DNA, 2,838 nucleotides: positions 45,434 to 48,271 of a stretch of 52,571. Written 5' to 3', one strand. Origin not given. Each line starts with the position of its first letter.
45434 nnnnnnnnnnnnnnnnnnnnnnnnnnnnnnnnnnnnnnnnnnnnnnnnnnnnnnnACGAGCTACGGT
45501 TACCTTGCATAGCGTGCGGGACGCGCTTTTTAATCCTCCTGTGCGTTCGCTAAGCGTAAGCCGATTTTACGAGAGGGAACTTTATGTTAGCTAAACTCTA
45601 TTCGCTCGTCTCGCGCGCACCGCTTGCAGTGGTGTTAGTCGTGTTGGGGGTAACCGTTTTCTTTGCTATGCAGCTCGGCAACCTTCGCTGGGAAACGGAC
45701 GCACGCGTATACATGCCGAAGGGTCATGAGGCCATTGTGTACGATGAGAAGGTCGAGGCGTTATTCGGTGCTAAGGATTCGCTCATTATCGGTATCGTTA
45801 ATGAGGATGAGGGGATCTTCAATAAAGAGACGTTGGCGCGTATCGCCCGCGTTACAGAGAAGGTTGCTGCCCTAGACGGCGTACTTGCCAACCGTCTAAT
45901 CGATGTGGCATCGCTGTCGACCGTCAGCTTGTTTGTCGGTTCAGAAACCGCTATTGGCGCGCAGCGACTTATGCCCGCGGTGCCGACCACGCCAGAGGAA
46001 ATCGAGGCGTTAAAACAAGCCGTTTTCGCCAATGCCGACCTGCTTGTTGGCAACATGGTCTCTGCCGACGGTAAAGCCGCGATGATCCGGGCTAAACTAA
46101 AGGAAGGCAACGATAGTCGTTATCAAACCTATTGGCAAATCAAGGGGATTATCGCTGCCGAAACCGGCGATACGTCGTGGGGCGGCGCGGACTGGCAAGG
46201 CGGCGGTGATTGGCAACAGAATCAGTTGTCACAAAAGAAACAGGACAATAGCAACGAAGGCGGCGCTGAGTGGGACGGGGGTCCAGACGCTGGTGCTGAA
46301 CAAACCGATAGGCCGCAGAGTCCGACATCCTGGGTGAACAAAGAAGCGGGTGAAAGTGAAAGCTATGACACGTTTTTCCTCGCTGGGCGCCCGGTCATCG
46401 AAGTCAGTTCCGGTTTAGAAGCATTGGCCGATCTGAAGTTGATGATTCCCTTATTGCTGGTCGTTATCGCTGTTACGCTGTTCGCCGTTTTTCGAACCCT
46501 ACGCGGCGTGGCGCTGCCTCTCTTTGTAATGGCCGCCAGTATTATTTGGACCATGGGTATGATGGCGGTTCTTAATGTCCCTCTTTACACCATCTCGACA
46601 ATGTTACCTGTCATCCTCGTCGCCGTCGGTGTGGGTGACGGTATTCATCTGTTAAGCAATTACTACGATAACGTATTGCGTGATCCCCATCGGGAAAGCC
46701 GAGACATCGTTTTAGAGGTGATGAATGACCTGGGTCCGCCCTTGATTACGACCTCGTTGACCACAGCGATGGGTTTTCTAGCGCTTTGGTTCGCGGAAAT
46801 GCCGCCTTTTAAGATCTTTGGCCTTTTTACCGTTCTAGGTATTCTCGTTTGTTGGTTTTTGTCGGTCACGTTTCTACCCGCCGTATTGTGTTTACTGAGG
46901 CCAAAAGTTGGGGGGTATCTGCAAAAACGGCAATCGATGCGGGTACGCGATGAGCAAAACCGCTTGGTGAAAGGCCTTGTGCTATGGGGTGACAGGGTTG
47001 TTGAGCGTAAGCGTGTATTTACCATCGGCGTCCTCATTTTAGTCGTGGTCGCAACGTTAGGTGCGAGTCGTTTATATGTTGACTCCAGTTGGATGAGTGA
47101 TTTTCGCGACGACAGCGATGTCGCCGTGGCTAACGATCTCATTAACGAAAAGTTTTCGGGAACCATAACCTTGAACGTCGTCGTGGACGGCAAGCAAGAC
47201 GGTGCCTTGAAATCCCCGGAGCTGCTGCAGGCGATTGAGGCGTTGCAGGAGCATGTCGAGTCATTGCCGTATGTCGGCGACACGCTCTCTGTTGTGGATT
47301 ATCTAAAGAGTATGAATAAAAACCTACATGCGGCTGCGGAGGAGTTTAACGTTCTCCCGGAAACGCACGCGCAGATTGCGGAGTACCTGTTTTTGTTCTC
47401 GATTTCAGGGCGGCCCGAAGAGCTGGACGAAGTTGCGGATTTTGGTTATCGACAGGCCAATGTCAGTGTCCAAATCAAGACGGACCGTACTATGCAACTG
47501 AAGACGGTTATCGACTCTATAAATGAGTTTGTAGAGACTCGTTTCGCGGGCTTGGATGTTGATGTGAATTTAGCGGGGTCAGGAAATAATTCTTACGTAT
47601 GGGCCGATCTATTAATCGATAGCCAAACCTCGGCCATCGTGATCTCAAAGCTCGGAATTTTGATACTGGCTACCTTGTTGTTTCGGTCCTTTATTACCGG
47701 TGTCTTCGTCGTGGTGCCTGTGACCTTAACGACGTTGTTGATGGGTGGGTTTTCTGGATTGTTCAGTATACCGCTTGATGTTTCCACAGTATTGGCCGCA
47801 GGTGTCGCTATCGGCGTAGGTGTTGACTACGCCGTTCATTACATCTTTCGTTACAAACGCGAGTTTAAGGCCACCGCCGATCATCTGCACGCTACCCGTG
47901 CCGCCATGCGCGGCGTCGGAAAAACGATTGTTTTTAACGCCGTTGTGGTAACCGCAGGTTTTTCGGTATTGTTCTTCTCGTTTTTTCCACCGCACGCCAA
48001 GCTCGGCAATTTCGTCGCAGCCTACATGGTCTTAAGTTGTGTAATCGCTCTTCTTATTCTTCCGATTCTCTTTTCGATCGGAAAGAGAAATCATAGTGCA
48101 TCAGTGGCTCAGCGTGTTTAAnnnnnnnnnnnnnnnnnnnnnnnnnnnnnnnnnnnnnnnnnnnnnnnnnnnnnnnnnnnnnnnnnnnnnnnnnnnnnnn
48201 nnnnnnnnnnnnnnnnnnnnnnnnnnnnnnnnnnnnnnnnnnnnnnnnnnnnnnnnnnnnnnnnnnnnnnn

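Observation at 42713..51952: Five-gene cluster coupling an MMPL/HAE3-type RND exporter to three predicted outer-membrane barrels and an RHH/zinc-ribbon protein: candidate undescribed envelope export system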

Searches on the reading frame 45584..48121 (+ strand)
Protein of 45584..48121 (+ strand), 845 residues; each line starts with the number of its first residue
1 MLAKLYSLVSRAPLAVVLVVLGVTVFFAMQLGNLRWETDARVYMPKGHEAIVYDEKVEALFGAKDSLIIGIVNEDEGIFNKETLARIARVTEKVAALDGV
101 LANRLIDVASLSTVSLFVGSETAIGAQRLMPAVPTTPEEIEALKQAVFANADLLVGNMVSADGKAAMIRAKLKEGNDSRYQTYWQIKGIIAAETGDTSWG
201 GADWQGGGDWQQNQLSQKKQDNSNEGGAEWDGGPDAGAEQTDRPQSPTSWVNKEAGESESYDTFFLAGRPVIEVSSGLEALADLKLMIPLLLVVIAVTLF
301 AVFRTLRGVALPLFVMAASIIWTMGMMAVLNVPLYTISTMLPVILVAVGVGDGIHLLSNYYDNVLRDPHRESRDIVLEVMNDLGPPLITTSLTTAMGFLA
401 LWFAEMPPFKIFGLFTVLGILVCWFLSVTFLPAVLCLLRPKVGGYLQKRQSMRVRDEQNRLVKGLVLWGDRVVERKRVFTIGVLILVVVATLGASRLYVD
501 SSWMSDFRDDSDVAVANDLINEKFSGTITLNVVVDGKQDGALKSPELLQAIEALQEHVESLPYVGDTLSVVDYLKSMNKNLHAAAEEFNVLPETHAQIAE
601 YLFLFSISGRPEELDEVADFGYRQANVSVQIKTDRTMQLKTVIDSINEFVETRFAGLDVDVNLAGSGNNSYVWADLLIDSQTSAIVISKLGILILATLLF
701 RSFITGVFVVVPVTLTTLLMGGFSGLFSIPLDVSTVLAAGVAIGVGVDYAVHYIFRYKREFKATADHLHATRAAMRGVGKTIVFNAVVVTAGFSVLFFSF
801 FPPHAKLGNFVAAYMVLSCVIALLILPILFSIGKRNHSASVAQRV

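Call 4: search_protein_families(library=pfam, proteins=[window:45584-48121:+], max_evalue=0.1)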
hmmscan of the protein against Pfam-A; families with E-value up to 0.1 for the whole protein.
window:45584-48121:+ (845 aa): 4 families
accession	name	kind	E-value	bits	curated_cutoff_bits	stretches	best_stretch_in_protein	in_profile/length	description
PF03176.21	MMPL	-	6.1e-33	114.6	20.5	2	509-833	5-302/333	MMPL family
PF12349.14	Sterol-sensing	-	2.6e-14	53.8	22.3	1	313-437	13-135/153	Sterol-sensing domain of SREBP cleavage-activation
PF02460.24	Patched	-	6.2e-11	42.7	23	1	310-436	32-155/156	Patched SSD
PF02355.23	SecD_SecF_C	-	0.0056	16.6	20.5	1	288-428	37-176/189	Protein export membrane protein SecD/SecF, C-terminal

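Call 5: search_protein_families(library=ncbifam, proteins=[window:45584-48121:+], max_evalue=0.1)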
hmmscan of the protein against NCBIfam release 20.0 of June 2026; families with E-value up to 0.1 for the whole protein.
window:45584-48121:+ (845 aa): 12 families
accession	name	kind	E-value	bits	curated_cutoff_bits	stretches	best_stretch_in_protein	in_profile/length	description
TIGR00921.1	2A067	subfamily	4.8e-61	206.7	351.9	4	266-438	176-346/733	hydrophobe/amphiphile efflux-3 (HAE3) family transporter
TIGR00833.1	actII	subfamily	6.6e-48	163.7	874.7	2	292-565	183-450/910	MMPL family RND transporter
TIGR03480.1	HpnN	hypoth_equivalog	9.7e-32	109.8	751.85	2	281-574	268-536/862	hopanoid biosynthesis associated RND transporter like protein HpnN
NF052374.1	HopndTporHpnN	equivalog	3.3e-13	48.7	1100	2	293-442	283-430/858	hopanoid transporter HpnN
TIGR00917.1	2A060601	subfamily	1.2e-07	29.8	1016.5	1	313-437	614-747/1204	NPC intracellular cholesterol transporter 1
NF045600.2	BstA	equivalog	1.1e-06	26.9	1400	2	262-445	265-446/903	sterol transporter cytoplasmic membrane protein BstA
NF006353.0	PRK08578.1-1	subfamily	1e-05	25.2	282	2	629-830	74-266/281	preprotein translocase subunit SecF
NF052608.1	TrhMmycExpMmpL3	equivalog_domain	5.5e-05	21.6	1400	1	611-835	119-343/992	trehalose monomycolate exporter MmpL3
TIGR00918.1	2A060602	subfamily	7.8e-05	20.5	1120.4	1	313-437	434-556/1145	transmembrane receptor Patched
NF006217.0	PRK08343.1-3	equivalog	0.00027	19.7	491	1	652-751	360-459/544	preprotein translocase subunit SecD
NF000037.1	RND_perm_OqxB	exception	0.00054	17.8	2200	2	286-439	347-499/1050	multidrug efflux RND transporter permease subunit OqxB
TIGR00966.2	transloc_SecF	equivalog_domain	0.0048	16.4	160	1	610-738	65-182/279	protein translocase subunit SecF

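Call 57: search_solved_structures(query=window:45584-48118:+, max_evalue=0.001)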
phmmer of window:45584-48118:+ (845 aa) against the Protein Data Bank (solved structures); distinct sequences matched with E-value up to 0.001: 25.
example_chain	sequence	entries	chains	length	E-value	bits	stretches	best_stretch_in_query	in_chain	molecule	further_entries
6r4l_A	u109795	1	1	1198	1.9e-09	39.5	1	304-445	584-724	NPC intracellular cholesterol transporter 1-related protein 1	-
8qeb_A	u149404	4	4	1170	2.5e-09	39.1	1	304-445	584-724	NPC intracellular sterol transporter 1-related protein 1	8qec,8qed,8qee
6xe6_A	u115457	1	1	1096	8.5e-09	37.4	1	287-437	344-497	Protein dispatched homolog 1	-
6wu0_B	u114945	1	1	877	2.3e-08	35.9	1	292-440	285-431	Hopanoid biosynthesis associated RND transporter like protein HpnN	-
7e2h_E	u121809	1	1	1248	1.5e-07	33.3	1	287-437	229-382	Protein dispatched homolog 1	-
7e2g_D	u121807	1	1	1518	2.5e-07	32.5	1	287-437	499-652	Protein dispatched homolog 1,Protein dispatched homolog 1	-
7e2i_D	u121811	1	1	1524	2.5e-07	32.5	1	287-437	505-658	Protein dispatched homolog 1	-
8yr0_A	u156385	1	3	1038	4.2e-07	31.8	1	234-438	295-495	Cation/multidrug efflux pump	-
6tbu_A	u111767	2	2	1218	4.3e-07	31.7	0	368-440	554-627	Protein dispatched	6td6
7rph_A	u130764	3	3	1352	4.6e-07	31.6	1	288-437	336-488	Protein dispatched homolog 1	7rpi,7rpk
9dp6_A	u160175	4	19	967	1.7e-06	29.7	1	263-473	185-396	MmpL5 protein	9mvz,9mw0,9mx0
9b46_A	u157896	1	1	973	1.7e-06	29.7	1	263-473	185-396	MmpL5 protein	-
7rpj_A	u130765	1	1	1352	2.3e-06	29.3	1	288-437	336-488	Protein dispatched homolog 1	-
9gi0_B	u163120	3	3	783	2.7e-06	29.1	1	291-507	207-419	Siderophore exporter MmpL4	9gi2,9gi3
9syt_A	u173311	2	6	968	4.2e-06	28.4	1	291-507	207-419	Siderophore exporter MmpL4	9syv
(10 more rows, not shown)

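Call 79: search_dna_similar(query=window:45584-48118:+, collection=plasmids, mode=protein, max_rows=12)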
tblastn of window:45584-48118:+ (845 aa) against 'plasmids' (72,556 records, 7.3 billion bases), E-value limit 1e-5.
Records with a match: 98; places in all: 114; records where one place covers at least 80% of the query: 3.
Best place of each record, by identity: <60% 98.
By first word of the organism name: Haloarcula 14; Halobacterium 10; Aliiroseovarius 8; Haladaptatus 7; Leisingera 5; Natrinema 5; Haloferax 4; Acinetobacter 3; Cupriavidus 3; Sulfitobacter 3; and 28 more.
By predicted mobility (MOB-suite, as given by PLSDB): non-mobilizable 82; mobilizable 11; conjugative 5.
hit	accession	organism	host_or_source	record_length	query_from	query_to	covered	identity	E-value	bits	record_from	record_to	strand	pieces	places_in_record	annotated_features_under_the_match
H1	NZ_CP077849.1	Acinetobacter baumannii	Homo sapiens,Rectal swab_P28_BU14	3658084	39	845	89%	26.7%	2e-54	279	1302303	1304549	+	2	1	none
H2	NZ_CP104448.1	Acinetobacter baumannii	Homo sapiens,sputum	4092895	39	845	89%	26.7%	2e-54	279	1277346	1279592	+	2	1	none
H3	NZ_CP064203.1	Acinetobacter baumannii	Homo sapiens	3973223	39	845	89%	26.1%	4e-54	278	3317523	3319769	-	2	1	none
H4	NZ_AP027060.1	Haliovirga abyssi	-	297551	266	827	67%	28.1%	4e-56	218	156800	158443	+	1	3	MMPL family transporter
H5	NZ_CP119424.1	Photobacterium sp. DA100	-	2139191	254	829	68%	25.4%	8e-36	154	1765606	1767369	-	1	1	none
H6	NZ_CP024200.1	Thalassospira marina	-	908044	259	831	68%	25.1%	3e-35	153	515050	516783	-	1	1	MMPL family transporter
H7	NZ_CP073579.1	Photobacterium sp. GJ3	-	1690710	235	839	72%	23.3%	9e-24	116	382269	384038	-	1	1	record has no annotation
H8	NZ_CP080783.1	Aliiroseovarius crassostreae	-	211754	257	845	70%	22.7%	7e-11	74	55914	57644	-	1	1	MMPL family transporter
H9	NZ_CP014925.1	Secundilactobacillus paracollinoides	cell culture,pilsner beer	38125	253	840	70%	22.7%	3e-12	79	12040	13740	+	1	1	hydrophobe/amphiphile efflux-3 (HAE3) family transporter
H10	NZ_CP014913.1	Secundilactobacillus paracollinoides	cell culture,beer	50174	253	840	70%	22.7%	5e-12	78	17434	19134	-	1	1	hydrophobe/amphiphile efflux-3 (HAE3) family transporter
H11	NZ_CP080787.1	Aliiroseovarius crassostreae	-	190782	257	845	70%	22.5%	1e-12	80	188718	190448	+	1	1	MMPL family transporter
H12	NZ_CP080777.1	Aliiroseovarius crassostreae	-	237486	257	845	70%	22.5%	9e-11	74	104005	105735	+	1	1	MMPL family transporter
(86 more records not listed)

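Call 80: get_annotated_region(hit=H1, flank=7000)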
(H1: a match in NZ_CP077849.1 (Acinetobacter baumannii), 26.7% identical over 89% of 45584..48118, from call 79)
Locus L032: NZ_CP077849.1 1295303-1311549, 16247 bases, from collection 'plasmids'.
description: Acinetobacter baumannii strain DETAB-P16 plasmid pDETAB15, complete sequence
organism: Acinetobacter baumannii (NCBI taxid 470)
taxonomy: Bacteria; Pseudomonadota; Gammaproteobacteria; Moraxellales; Moraxellaceae; Acinetobacter; Acinetobacter baumannii
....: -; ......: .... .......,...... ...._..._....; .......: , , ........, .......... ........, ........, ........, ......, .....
typing (MOB-suite, as given by PLSDB): mobilizable; replicon rep_cluster_1254; relaxase MOBP
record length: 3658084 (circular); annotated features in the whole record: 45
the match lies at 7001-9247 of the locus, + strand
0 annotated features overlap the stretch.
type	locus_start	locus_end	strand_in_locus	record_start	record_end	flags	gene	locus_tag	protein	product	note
